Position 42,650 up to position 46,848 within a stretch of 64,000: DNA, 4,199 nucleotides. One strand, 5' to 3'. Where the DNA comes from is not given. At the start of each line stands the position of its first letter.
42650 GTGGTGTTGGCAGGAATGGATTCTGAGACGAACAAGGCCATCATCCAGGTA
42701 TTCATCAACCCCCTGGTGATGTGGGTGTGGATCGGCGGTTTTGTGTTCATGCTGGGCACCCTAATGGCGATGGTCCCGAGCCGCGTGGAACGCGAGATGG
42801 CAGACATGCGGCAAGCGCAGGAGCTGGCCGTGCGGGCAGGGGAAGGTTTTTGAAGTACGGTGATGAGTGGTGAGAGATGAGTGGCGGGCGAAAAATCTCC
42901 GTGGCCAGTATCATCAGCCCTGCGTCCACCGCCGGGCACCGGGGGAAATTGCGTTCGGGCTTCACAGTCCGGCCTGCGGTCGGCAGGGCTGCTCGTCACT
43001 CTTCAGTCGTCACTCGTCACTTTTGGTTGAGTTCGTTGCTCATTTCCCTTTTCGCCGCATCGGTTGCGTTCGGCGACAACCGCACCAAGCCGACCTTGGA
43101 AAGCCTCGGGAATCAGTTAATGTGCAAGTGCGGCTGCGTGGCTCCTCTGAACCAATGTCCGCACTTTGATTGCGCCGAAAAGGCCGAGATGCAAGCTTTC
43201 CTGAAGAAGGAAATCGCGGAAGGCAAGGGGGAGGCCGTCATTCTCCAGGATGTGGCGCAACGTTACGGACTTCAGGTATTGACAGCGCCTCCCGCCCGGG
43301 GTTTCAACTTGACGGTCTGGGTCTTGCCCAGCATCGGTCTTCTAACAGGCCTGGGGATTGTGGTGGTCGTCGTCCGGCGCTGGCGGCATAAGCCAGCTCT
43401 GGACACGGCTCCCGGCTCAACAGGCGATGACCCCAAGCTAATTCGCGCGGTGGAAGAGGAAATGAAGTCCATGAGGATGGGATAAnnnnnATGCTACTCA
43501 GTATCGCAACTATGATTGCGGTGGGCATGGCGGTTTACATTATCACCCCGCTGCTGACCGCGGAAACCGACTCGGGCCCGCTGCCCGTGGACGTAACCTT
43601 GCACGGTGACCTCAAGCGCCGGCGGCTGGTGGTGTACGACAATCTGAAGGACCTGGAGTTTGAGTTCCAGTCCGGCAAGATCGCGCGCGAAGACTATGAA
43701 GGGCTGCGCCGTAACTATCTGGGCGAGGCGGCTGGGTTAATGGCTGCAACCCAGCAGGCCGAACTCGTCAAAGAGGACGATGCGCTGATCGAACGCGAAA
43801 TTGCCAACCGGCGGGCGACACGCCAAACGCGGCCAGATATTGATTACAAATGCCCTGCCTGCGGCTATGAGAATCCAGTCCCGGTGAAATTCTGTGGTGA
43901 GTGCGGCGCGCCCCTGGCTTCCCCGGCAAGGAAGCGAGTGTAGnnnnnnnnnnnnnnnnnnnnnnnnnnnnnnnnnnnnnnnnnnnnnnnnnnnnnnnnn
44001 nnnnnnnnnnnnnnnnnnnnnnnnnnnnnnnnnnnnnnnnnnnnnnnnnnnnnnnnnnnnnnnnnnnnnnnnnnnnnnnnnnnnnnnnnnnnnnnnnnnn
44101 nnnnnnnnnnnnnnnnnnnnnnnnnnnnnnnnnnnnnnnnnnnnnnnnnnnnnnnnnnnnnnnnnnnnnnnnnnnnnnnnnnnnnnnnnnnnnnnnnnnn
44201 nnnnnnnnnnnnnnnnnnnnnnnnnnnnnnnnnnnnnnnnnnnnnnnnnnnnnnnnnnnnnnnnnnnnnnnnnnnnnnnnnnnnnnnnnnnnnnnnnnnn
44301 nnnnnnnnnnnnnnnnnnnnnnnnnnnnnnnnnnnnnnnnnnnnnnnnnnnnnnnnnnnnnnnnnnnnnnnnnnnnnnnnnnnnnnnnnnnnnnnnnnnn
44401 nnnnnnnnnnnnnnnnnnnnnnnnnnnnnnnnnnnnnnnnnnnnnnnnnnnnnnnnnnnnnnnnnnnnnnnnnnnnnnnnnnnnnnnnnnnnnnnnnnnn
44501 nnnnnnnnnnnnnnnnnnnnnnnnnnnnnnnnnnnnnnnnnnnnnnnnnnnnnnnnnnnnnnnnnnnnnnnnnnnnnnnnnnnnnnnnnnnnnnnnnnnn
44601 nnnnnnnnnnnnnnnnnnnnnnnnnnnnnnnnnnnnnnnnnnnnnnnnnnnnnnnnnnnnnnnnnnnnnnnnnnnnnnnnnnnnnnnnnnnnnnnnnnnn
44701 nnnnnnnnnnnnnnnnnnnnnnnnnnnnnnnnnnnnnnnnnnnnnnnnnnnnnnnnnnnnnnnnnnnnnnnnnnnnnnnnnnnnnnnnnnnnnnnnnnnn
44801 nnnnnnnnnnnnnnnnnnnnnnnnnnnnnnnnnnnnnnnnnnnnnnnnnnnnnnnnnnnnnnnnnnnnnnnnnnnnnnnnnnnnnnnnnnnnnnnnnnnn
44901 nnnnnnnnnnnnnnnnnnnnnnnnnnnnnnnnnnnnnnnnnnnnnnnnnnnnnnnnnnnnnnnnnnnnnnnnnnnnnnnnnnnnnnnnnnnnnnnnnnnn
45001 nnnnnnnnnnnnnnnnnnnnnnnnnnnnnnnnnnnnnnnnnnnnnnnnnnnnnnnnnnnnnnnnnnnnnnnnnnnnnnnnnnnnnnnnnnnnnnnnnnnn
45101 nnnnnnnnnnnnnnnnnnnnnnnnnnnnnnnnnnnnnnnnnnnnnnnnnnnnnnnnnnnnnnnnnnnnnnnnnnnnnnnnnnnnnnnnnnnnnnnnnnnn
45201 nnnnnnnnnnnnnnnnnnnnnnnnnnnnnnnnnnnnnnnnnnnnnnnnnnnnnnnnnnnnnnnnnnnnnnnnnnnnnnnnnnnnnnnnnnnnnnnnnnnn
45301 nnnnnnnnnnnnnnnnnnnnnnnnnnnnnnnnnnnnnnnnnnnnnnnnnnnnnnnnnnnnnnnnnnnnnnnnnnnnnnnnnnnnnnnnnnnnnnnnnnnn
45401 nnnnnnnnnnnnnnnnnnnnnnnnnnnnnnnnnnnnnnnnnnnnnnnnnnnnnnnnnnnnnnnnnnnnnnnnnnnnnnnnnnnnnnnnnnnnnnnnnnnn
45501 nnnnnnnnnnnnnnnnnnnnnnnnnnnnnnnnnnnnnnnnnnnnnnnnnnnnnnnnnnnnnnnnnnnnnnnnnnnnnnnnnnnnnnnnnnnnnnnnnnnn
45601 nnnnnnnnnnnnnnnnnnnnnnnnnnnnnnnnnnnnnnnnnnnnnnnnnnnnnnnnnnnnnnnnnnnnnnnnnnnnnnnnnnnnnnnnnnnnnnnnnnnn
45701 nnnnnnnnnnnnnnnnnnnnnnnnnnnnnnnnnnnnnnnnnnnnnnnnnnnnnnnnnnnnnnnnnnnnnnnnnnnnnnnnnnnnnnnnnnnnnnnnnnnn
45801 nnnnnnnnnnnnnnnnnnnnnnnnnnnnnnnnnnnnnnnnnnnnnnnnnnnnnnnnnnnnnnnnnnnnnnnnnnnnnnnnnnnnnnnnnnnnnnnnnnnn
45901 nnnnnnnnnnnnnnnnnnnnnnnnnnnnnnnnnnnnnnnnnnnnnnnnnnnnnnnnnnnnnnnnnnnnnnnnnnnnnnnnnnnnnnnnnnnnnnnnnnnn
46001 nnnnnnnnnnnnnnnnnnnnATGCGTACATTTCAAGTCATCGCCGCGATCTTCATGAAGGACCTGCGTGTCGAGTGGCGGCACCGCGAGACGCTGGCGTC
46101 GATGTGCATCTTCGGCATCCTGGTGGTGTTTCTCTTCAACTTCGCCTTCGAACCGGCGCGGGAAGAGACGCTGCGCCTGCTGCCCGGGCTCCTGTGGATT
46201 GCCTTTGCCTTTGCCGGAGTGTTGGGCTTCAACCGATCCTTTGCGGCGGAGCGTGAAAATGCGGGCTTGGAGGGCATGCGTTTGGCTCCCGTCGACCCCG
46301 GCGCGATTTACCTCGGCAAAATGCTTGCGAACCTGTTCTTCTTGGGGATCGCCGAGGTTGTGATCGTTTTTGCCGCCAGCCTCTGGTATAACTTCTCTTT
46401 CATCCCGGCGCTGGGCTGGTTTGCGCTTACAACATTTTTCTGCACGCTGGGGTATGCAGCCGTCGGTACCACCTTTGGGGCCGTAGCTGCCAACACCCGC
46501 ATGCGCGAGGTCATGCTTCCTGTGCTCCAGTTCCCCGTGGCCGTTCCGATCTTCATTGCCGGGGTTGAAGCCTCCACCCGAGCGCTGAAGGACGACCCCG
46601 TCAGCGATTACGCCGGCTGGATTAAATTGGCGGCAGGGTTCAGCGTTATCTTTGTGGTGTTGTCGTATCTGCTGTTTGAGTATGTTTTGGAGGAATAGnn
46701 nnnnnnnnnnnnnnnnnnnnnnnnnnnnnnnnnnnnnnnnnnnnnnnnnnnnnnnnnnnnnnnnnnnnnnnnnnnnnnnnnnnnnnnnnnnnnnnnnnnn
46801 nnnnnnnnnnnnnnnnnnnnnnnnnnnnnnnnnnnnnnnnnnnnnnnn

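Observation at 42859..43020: Arm mismatches are G:U-compatible only on the gene-sense strand, pointing to an RNA-level structure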

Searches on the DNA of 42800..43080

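Call 11: search_rna_families(source=window, start=42800, end=43080, threshold=evalue, max_evalue=10)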
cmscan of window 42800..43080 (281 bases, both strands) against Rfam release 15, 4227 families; matches with E-value up to 10: 5.
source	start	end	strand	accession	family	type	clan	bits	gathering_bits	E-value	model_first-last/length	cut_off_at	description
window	42983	43057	-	RF02276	Hammerhead_II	Gene; ribozyme;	CL00010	12.4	37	8.7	1-66/66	no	Hammerhead ribozyme (type II)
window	43012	43047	-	RF00382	DnaX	Cis-reg; frameshift_element;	-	10.9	35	5.9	1-65/65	no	DnaX ribosomal frameshifting element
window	42978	43024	-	RF01144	sR17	Gene; snRNA; snoRNA; CD-box;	-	9.6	36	8.5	1-55/55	no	Small nucleolar RNA sR17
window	42800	42992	-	RF01946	KCNQ1OT1_1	Gene; lncRNA;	-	6.3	70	1.1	1-216/464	3'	KCNQ1 overlapping transcript 1 conserved region 1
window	42966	42994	+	RF00223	IRES_Bip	Cis-reg; IRES;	-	5.5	40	9.9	1-263/263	no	bip internal ribosome entry site (IRES)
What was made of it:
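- On Any curated structured RNA family (Rfam 15): Only chance-level hits with E > 1 on E8 (call 11).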

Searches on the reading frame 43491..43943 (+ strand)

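Call 17: search_protein_families(library=pfam, proteins=[window:43491-43943:+])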
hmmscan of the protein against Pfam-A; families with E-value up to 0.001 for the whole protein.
window:43491-43943:+ (150 aa): 3 families
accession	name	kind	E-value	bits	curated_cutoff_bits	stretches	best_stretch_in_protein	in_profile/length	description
PF13240.11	Zn_Ribbon_1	-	2.3e-06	27.6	25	1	120-142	1-23/23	zinc-ribbon domain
PF12773.13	DZR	-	4.7e-05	23.9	27.3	1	121-142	1-22/45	Double zinc ribbon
PF24463.1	DUF7577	-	0.00015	21.7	28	1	121-142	5-26/27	Domain of unknown function (DUF7577)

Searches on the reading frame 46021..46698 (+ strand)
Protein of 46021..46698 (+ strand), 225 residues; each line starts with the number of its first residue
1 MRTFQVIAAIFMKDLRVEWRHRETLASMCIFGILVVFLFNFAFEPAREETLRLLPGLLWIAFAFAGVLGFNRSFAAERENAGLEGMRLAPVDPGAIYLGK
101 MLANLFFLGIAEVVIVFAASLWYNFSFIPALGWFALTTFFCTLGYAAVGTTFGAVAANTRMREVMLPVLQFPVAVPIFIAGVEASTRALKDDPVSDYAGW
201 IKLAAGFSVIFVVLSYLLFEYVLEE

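Call 17: search_protein_families(library=pfam, proteins=[window:46021-46698:+])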
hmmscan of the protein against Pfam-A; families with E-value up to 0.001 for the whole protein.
window:46021-46698:+ (225 aa): 3 families
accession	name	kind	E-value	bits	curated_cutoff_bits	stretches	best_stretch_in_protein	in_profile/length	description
PF03379.19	CcmB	-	3.7e-36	125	24.9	1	8-215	2-205/215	CcmB protein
PF01061.29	ABC2_membrane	-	4.2e-12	46.5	26.9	1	7-172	3-172/211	ABC-2 type transporter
PF12698.13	ABC2_membrane_3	-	3.4e-07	30.1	31.6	1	53-176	163-286/347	ABC-2 family transporter protein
